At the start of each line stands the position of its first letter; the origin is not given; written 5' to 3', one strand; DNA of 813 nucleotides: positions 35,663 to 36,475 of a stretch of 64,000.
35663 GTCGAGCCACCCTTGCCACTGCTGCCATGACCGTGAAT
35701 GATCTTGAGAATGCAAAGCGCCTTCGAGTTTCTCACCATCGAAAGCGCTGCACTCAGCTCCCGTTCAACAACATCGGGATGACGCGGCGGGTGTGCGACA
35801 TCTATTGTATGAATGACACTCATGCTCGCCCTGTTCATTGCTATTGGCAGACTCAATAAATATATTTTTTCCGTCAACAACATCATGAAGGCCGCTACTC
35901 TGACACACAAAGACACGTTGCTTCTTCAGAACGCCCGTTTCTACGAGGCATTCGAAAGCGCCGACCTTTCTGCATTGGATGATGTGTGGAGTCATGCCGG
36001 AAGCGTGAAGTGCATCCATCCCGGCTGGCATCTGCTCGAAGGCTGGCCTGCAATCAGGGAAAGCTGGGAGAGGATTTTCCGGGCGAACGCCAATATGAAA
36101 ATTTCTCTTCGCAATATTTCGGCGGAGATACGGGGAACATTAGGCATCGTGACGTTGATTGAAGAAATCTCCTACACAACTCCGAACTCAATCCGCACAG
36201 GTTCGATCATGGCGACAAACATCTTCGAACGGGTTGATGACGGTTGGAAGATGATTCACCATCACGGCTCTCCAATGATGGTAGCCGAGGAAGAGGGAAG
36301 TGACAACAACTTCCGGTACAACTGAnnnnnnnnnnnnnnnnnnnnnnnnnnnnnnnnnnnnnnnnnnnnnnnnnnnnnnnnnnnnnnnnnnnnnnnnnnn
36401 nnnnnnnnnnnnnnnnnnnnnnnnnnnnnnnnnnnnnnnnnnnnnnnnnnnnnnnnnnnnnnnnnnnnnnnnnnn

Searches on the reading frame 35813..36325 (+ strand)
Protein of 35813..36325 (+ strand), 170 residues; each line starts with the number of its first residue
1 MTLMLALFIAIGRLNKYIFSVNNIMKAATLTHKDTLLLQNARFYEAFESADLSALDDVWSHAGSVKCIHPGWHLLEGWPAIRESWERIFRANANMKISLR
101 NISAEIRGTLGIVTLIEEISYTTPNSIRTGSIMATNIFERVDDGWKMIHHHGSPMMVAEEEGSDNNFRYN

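Call 6: search_protein_families(library=pfam, proteins=[window:35813-36325:+], max_evalue=0.01)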
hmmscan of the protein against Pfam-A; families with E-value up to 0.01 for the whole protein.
window:35813-36325:+ (170 aa): 4 families
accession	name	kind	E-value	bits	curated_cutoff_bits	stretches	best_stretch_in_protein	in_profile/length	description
PF13474.12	SnoaL_3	-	2.9e-26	92.6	22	1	40-156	5-120/121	SnoaL-like domain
PF12680.13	SnoaL_2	-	3e-06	28.2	27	1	42-144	3-97/102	SnoaL-like domain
PF14534.12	DUF4440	-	4.4e-05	24.3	25.2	1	41-147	6-107/107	Domain of unknown function (DUF4440)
PF08332.16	CaMKII_AD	-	0.00069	20.2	22.1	1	73-155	42-127/128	Calcium/calmodulin dependent protein kinase II association domain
